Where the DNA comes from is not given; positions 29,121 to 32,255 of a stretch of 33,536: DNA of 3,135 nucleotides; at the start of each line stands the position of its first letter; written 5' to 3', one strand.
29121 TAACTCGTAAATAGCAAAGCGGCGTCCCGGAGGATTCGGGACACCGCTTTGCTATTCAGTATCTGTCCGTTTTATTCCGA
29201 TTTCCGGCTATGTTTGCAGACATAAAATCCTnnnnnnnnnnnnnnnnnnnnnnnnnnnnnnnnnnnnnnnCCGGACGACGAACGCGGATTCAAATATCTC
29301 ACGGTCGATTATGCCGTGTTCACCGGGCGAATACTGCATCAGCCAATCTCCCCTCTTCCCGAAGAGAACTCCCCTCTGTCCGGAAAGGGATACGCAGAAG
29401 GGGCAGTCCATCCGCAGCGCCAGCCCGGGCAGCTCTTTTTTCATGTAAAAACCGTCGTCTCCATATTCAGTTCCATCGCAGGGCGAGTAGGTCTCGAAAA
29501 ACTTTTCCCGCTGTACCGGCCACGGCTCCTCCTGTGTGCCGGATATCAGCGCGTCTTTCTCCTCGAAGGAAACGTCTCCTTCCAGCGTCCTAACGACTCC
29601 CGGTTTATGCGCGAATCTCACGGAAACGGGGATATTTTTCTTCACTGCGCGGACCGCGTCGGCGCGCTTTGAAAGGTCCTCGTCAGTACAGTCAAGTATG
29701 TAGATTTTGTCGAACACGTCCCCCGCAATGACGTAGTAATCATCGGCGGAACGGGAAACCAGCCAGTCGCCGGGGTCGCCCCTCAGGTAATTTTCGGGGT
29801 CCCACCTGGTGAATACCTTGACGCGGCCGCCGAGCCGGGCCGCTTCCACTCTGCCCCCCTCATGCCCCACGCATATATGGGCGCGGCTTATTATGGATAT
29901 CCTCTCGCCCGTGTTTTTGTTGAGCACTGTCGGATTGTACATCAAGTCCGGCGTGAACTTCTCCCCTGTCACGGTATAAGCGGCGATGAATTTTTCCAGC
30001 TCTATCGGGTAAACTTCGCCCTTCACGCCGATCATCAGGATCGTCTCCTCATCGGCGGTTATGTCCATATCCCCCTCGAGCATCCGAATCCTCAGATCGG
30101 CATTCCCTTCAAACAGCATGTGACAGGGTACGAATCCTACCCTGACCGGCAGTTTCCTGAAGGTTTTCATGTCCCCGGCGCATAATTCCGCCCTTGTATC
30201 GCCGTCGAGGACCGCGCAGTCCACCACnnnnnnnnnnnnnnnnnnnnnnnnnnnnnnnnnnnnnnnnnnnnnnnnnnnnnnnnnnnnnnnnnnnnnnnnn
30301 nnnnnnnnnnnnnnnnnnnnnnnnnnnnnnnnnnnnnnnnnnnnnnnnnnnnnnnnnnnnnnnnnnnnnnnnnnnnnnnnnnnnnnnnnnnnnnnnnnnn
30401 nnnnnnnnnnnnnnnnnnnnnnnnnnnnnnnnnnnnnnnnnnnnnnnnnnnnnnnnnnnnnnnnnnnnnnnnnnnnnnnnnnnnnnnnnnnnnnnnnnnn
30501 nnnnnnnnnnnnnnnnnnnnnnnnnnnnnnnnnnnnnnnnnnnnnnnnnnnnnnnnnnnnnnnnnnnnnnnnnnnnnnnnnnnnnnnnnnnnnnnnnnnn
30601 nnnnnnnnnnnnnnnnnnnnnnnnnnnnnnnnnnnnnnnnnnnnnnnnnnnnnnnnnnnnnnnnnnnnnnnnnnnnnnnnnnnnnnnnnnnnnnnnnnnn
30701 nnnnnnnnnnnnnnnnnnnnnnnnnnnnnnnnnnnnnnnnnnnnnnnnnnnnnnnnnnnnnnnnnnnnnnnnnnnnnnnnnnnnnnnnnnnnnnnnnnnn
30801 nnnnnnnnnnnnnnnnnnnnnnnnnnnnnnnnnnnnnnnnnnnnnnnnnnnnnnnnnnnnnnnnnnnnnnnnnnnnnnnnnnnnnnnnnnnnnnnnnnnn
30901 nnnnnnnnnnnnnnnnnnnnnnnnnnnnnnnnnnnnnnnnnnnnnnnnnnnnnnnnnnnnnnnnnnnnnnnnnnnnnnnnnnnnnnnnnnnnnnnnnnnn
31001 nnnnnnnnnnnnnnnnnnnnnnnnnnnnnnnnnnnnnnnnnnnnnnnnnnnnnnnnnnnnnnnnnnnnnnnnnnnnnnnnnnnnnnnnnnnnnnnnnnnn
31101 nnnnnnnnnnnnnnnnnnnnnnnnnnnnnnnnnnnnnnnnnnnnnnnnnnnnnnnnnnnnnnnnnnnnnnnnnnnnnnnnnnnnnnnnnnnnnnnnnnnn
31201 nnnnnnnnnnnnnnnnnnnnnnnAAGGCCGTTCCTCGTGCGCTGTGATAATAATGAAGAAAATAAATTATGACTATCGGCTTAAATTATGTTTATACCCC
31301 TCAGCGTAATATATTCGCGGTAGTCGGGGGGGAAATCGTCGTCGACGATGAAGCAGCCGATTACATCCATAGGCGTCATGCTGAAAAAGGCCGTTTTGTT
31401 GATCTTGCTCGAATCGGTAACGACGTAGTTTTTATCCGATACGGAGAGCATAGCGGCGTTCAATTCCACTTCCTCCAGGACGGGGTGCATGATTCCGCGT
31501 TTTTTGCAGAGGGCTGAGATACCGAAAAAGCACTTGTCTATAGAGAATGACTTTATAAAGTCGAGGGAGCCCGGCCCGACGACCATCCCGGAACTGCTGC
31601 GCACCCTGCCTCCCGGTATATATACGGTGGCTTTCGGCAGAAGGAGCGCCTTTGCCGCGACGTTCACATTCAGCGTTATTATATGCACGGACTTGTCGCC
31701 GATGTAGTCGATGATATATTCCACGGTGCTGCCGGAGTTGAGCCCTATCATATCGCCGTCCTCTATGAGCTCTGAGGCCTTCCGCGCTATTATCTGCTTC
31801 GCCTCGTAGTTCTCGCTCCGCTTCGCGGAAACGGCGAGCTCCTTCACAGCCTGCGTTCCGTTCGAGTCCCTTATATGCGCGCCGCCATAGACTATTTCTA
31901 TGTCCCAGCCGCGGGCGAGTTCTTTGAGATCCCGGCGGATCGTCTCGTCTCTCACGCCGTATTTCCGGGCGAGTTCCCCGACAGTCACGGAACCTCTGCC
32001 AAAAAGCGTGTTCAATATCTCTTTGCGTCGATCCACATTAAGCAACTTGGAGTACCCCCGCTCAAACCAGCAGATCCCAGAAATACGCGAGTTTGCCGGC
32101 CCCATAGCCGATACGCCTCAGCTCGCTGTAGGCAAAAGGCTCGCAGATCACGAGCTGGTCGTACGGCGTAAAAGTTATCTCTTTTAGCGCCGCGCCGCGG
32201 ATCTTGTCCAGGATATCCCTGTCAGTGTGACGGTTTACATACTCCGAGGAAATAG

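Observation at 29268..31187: Accessory DHH/DHHA1 phosphoesterase carrying four tandem PGDYG-like C-terminal modules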

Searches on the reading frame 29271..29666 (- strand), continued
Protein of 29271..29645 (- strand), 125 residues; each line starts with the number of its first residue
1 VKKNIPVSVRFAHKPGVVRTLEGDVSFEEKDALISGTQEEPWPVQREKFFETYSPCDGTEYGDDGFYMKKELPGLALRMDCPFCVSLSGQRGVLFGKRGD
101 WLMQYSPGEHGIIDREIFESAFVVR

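Call 74: find_encoding_contigs(protein=P0235, flank=5000, max_places=3)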
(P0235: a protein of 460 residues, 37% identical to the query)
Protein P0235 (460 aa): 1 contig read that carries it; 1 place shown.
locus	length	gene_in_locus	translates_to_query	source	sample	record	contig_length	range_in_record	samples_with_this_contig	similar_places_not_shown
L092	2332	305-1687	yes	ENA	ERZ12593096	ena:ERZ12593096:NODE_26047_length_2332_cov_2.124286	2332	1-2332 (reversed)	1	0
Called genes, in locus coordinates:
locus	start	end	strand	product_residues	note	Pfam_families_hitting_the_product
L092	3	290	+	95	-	?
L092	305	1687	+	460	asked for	PF14083:PGDYG, PF01582:TIR (faint), PF08937:ThsB_TIR (weak), PF13676:TIR_2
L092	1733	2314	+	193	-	PF18306:LDcluster4, PF03641:Lysine_decarbox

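Call 75: find_encoding_contigs(protein=P0129, flank=5000, max_places=3)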
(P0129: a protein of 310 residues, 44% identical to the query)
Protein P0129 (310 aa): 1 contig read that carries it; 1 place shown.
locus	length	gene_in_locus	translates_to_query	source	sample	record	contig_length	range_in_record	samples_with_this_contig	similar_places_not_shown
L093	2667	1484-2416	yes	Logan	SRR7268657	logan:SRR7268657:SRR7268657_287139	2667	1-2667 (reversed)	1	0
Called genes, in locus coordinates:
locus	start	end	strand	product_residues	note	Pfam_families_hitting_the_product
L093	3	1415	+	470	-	?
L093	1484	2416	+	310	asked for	PF00293:NUDIX, PF14083:PGDYG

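Call 76: find_encoding_contigs(protein=P0161, flank=5000, max_places=3)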
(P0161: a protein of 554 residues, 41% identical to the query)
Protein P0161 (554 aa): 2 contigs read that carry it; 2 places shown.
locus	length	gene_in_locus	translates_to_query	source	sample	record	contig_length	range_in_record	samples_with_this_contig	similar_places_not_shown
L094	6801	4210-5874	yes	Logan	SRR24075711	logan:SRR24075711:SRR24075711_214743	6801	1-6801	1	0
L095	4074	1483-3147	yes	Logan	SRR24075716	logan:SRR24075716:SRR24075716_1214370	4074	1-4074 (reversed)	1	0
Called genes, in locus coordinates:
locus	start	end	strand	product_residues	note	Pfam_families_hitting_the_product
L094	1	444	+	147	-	?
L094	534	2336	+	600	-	-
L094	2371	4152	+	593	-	-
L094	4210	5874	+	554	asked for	PF01434:Peptidase_M41, PF14083:PGDYG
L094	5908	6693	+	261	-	-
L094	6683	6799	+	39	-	?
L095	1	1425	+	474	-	?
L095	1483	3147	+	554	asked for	PF01434:Peptidase_M41, PF14083:PGDYG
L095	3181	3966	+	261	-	-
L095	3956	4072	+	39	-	?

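Call 77: search_solved_structures(query=P0187, max_evalue=1)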
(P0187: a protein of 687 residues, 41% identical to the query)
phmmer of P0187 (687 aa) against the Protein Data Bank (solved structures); distinct sequences matched with E-value up to 1: 0.

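Call 78: search_solved_structures(query=P0240, max_evalue=1)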
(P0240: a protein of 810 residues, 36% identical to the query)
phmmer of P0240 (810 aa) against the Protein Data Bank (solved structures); distinct sequences matched with E-value up to 1: 1.
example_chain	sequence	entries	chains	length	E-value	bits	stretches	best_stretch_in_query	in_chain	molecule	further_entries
8r4o_A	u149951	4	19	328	0.53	11.8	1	446-539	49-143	Serine/threonine-protein kinase SIK3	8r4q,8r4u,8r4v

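Call 81: find_encoding_contigs(protein=P0187, flank=6000, max_places=3)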
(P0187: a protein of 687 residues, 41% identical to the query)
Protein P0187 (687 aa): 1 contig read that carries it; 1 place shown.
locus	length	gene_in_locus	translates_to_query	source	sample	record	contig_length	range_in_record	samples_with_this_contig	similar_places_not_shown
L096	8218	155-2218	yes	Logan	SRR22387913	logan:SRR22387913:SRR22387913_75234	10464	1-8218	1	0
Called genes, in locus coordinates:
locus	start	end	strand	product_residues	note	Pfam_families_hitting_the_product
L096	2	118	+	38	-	?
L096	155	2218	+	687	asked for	PF14083:PGDYG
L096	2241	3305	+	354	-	-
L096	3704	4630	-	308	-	PF00027:cNMP_binding, PF10137:CAP12-PCTIR_TIR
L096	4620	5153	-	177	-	PF14464:Prok-JAB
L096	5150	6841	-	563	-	PF00899:ThiF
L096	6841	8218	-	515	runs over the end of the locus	PF00211:Guanylate_cyc (weak)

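Call 82: find_encoding_contigs(protein=P0240, flank=6000, max_places=3)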
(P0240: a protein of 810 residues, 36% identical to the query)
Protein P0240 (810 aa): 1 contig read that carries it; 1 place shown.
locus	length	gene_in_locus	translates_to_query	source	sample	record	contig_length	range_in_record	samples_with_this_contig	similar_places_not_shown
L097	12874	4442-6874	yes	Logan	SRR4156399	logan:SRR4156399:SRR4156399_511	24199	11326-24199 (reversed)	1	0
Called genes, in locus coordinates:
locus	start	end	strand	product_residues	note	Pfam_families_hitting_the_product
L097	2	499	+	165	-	?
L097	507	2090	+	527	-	PF08521:2CSK_N, PF26769:HAMP_PhoQ, PF00512:HisKA, PF02518:HATPase_c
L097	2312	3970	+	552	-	PF00083:Sugar_tr, PF07690:MFS_1, PF00083:Sugar_tr (weak)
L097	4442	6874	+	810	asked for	PF14083:PGDYG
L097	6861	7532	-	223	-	PF00089:Trypsin (faint), PF13365:Trypsin_2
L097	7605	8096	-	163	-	PF13441:Gly-zipper_YMGG, PF05818:TraT (weak), PF13488:Gly-zipper_Omp (weak), PF16998:17kDa_Anti_2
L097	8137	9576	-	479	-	PF01582:TIR (weak), PF13676:TIR_2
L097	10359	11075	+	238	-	PF00702:Hydrolase, PF13419:HAD_2 (weak), PF13242:Hydrolase_like (faint)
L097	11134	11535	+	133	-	PF00254:FKBP_C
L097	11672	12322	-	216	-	PF05433:Rick_17kDa_Anti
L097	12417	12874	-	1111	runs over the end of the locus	PF01443:Viral_helicase1 (faint), PF13086:AAA_11 (weak), PF13087:AAA_12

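Call 83: search_protein_families(library=padloc, proteins=[P0235, P0187, P0161, P0129], max_evalue=0.001)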
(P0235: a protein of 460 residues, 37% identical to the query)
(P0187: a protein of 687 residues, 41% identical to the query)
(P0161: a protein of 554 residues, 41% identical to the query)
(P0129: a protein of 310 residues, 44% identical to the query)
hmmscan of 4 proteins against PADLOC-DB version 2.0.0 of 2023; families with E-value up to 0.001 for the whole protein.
P0235 (460 aa): 9 families
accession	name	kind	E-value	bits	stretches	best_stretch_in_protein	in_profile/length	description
PDLC00426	ThsB1|ThsB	-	3.8e-11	40.9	1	135-243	220-337/352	TIR-like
PDLC05062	PDC-S66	-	4.5e-11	40.7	1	144-213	142-212/282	-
PDLC02403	Aga_TIR-PNTD1-PNTD2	-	1e-09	36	1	153-260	5-116/443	Class I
PDLC02421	Aga_TIR-PNTD1-PNTD2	-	1.1e-08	32.6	1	153-259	6-116/430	Class I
PDLC02012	SAVED5--SAVED_TIR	-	4.1e-07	27.4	1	149-225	12-89/404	-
PDLC00417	ThsB1|ThsB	-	1.5e-05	22.7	1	137-212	153-229/303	TIR-like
PDLC02416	Aga_REase-TIR-PNTD1-PNTD2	-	4.2e-05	20.4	1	153-238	158-245/572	Class I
PDLC00425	ThsB1|ThsB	-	0.00035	17.8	1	149-242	250-350/389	TIR-like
PDLC00436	ThsB1|ThsB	-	0.00077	17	0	148-231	33-120/183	TIR-like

P0187 (687 aa): 0 families

P0161 (554 aa): 0 families

P0129 (310 aa): 1 family
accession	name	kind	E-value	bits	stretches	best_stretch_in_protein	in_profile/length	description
PDLC04899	PDC-S07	-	1.2e-05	23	1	40-96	30-76/135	-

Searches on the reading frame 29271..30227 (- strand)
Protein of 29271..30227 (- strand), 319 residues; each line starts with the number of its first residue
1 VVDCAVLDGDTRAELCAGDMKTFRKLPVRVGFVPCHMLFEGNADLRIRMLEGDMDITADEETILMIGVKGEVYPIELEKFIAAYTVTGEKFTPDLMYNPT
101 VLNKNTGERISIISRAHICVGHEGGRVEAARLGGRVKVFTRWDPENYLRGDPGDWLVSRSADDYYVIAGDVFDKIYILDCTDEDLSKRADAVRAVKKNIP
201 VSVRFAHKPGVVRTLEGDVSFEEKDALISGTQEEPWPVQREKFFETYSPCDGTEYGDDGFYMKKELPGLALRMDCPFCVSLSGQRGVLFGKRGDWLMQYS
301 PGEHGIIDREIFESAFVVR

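Call 25: predict_structure(alignment_id=A1)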
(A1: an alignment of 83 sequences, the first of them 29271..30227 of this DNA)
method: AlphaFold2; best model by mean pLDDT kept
length: 319 residues; sequences in the alignment: 83
mean_pLDDT: 93.9   pTM: 0.87
mean pLDDT of the five models: 93.9, 93.6, 93.5, 93.0, 92.7
residues with pLDDT >= 90: 273; 70-90: 36; 50-70: 10; < 50: 0
segments of 3 or more residues with pLDDT < 50: none
pLDDT, mean of each block of 10 residues (from residue 1): 72 72 96 97 93 92 97 96 97 94 97 97 91 91 86 94 91 96 97 97 98 97 97 94 97 97 97 98 96 98 97 96
secondary structure, 60 per line:
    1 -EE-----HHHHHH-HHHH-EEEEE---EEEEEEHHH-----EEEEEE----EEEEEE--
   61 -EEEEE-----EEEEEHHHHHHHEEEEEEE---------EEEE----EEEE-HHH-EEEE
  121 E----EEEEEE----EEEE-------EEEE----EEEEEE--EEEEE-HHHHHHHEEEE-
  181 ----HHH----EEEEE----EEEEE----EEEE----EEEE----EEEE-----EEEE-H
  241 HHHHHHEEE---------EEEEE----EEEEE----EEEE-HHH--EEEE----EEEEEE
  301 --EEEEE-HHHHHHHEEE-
elements in order: H9-14 H16-19 E21-25 E29-34 E43-48 E53-58 E62-66 E72-76 H77-83 E84-90 E100-103 E108-111 E117-121 E126-131 E136-139 E147-150 E155-160 E163-167 H169-175 E176-179 E192-196 E201-205 E210-213 E218-221 E226-229 E235-238 H240-246 E247-249 E259-263 E268-272 E277-280 E287-290 E295-300 E303-307 H309-315 E316-318

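Call 29: fold_search(model_id=the predicted structure, library=pdb)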
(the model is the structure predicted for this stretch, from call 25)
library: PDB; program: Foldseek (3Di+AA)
matches with E <= 10: 340; with E <= 0.001: 0
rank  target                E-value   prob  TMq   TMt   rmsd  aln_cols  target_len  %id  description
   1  6two                  1.8e-02  0.08  0.10  0.08  21.1       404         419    7  Binding domain of BoNT/A6 (released 2020-07-22)
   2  5n0c_B                2.4e-02  0.07  0.10  0.05  17.2       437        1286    7  Crystal structure of the tetanus neurotoxin in complex with GM1a (released 2017-06-21)
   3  5tk5                  4.4e-02  0.13  0.12  0.13  17.6       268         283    9  Crystal structure of human 3HAO with iron bound in the active site (released 2017-04-12)
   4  9qc7_B                4.6e-02  0.07  0.11  0.05  19.9       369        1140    7  BoNT-NTNH complex from Clostridium botulinum Serotype B1 (released 2025-09-10)
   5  9fyq_C                4.6e-02  0.06  0.11  0.10  21.4       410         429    8  Cryo-EM structure of native SV2A in complex with TeNT-Hc, gangliosides and Pro-Macrobody 5 (released 2025-05-21)
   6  6thy_AAA              5.6e-02  0.06  0.10  0.08  21.1       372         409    8  Botulinum neurotoxin A3 Hc domain in complex with GD1a (released 2020-01-29)
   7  2vxr                  6.2e-02  0.06  0.11  0.09  19.7       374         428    5  Crystal Structure of the Botulinum Neurotoxin serotype G binding domain (released 2009-07-07)
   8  9qc8_B                6.9e-02  0.04  0.09  0.04  19.8       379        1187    6  BoNT-NTNH-HA70 complex from Clostridium botulinum Serotype B1 (released 2025-09-10)
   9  3asi                  7.3e-02  0.06  0.11  0.10  18.3       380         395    8  Alpha-Neurexin-1 ectodomain fragment; LNS5-EGF3-LNS6 (released 2011-04-13)
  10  9arj_B                7.7e-02  0.07  0.11  0.05  19.1       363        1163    7  CryoEM structure of BoNT-NTNH-OrfX2 complex from Clostridium botulinum E1, major class (released 2025-01-22)
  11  9qc8_A                9.0e-02  0.04  0.10  0.04  21.0       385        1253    5  BoNT-NTNH-HA70 complex from Clostridium botulinum Serotype B1 (released 2025-09-10)
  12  5jmc_A                9.9e-02  0.04  0.09  0.08  20.1       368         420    6  Receptor binding domain of Botulinum neurotoxin A in complex with rat SV2C (released 2016-06-15)
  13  4fvv_A                1.2e-01  0.04  0.09  0.08  19.7       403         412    8  Crystal structure of HCR/D-Sa-GBL1/C (released 2012-10-24)
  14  7z5t                  1.2e-01  0.03  0.09  0.08  20.4       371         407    9  Crystal Structure of botulinum neurotoxin A2 cell binding domain (released 2022-06-08)
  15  2qnk                  1.4e-01  0.09  0.12  0.13  17.9       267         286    9  Crystal structure of human 3-hydroxyanthranilate 3,4-dioxygenase (released 2007-08-14)
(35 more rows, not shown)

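Call 35: fold_search(model_id=the predicted structure, library=viral)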
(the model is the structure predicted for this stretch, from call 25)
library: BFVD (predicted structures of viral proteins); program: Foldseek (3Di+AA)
matches with E <= 10: 624; with E <= 0.001: 5
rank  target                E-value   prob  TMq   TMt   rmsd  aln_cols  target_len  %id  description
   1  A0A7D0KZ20            2.8e-07  1.00  0.36  0.35   6.6       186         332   18  (no name in the UniProt tables at hand)
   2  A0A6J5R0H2            7.8e-07  1.00  0.37  0.11  17.2       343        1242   11  Uncharacterized protein [uncultured Caudovirales phage]
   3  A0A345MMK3            1.4e-06  1.00  0.37  0.69   3.1       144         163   17  (no name in the UniProt tables at hand)
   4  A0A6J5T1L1            2.8e-05  1.00  0.33  0.54   7.5       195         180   17  Uncharacterized protein [uncultured Caudovirales phage]
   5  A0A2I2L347            4.8e-05  1.00  0.36  0.25  14.0       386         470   10  Uncharacterized protein [Orpheovirus IHUMI-LCC2]
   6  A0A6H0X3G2            3.6e-03  0.92  0.13  0.14  18.5       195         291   20  Uncharacterized protein [Klebsiella phage LASTA]
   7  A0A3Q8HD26            1.1e-02  1.00  0.17  0.38   1.0        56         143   34  (no name in the UniProt tables at hand)
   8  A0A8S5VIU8            2.7e-02  1.00  0.17  0.31   1.0        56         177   27  PGDYG protein [Ackermannviridae sp.]
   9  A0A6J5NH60            3.0e-02  0.08  0.10  0.11  21.6       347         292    8  Uncharacterized protein [uncultured Caudovirales phage]
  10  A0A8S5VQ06            4.0e-02  1.00  0.17  0.40   1.0        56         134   27  PGDYG protein [Ackermannviridae sp.]
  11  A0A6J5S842            5.2e-02  0.99  0.14  0.31  10.1        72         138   29  Uncharacterized protein [uncultured Caudovirales phage]
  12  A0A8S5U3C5            5.8e-02  0.05  0.10  0.08  20.9       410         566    9  Endopeptidase tail [Myoviridae sp. ctBtV12]
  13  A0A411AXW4            7.5e-02  1.00  0.15  0.39   2.1        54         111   22  Uncharacterized protein [Streptomyces phage WheeHeim]
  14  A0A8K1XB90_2          7.5e-02  0.02  0.07  0.03  32.9       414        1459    8  (no name in the UniProt tables at hand)
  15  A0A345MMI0            7.9e-02  0.99  0.21  0.55   5.9       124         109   17  (no name in the UniProt tables at hand)
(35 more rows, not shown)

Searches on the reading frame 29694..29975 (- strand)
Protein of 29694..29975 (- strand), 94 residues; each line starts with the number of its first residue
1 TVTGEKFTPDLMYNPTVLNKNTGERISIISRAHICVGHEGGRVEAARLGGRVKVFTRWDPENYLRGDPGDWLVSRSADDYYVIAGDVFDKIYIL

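Call 49: search_protein_families(library=pfam, proteins=[window:29694-29975:-], max_evalue=10)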
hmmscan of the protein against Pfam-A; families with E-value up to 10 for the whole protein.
window:29694-29975:- (94 aa): 2 families
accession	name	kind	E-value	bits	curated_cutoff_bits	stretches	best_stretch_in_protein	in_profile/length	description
PF14083.11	PGDYG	-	0.0011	19.7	27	1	60-92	69-101/102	PGDYG protein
PF21847.1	DUF6906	-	0.018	15.3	23.6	1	67-83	21-37/50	Domain of unknown function (DUF6906)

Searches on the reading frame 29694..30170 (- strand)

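Call 20: search_protein_families(library=phrogs, proteins=[window:29700-30170:-], max_evalue=0.1)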
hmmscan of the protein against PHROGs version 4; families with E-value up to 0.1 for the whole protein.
window:29700-30170:- (157 aa): 3 families
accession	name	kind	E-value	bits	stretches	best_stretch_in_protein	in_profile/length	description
phrog_419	-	unknown function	4.8e-05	24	1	124-157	87-120/300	-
phrog_4502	-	unknown function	0.023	15.7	0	20-67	40-85/190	-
phrog_16841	-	unknown function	0.075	13.6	0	99-145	53-97/236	-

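Call 49: search_protein_families(library=pfam, proteins=[window:29694-30170:-], max_evalue=10)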
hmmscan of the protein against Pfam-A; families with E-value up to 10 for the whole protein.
window:29694-30170:- (159 aa): 2 families
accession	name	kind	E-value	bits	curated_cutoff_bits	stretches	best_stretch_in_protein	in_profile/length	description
PF14083.11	PGDYG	-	0.0012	19.6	27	1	126-157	70-101/102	PGDYG protein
PF21847.1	DUF6906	-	0.097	12.9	23.6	1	132-148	21-37/50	Domain of unknown function (DUF6906)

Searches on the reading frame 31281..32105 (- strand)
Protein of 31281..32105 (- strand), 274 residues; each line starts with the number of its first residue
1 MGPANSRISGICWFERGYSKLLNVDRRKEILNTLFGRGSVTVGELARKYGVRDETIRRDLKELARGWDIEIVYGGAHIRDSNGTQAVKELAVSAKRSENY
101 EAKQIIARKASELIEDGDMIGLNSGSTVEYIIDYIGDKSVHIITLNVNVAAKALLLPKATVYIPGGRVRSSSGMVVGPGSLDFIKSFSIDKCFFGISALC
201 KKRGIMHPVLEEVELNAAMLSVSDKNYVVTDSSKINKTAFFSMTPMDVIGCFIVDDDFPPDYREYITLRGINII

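Call 13: search_protein_families(library=pfam, proteins=[window:31281-32105:-], max_evalue=0.001)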
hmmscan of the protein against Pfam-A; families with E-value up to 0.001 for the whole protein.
window:31281-32105:- (274 aa): 3 families
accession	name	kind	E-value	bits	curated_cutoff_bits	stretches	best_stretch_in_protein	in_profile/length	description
PF00455.28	DeoRC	-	7.6e-43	146.7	31.8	1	98-255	1-159/160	DeoR C terminal sensor domain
PF08220.18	HTH_DeoR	-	9.4e-11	41.7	21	1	26-81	1-56/57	DeoR-like helix-turn-helix domain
PF08279.18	HTH_11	-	0.00014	22.1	25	1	26-63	1-39/55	HTH domain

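Call 19: search_protein_families(library=padloc, proteins=[window:31281-32105:-], max_evalue=0.1)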
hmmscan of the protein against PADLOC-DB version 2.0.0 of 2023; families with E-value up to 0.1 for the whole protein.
window:31281-32105:- (274 aa): 9 families
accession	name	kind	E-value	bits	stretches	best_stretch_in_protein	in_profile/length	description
PDLC01457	WYL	-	4.1e-06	24.5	1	25-79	4-60/229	"CAS-I,CAS-II,CAS-III,CAS-IV,CAS-V,CAS-VI; associated_signaling"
PDLC01268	CasR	-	2.6e-05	22.2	1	25-64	124-162/179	"CAS-I,CAS-II,CAS-III,CAS-IV,CAS-V,CAS-VI; associated_signaling"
PDLC01434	CasR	-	0.00024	19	1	25-63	128-165/191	"CAS-I,CAS-II,CAS-III,CAS-IV,CAS-V,CAS-VI; associated_signaling"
PDLC01044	Csa3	-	0.00088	17.2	1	29-65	140-175/194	Type I-A associated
PDLC04133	mad1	-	0.0034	15.6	1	39-62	5-28/60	mads_1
PDLC01850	CARF3--CARF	-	0.0097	13.8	1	25-63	145-183/209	-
PDLC01438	Csa3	-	0.015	13.3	1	22-70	145-190/305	"CAS-I,CAS-II,CAS-III,CAS-IV,CAS-V,CAS-VI; associated_signaling"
PDLC04368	PDC-M05A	-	0.038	11.8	1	19-65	7-55/201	-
PDLC03963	SoFic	-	0.045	11.1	1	24-65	292-333/361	-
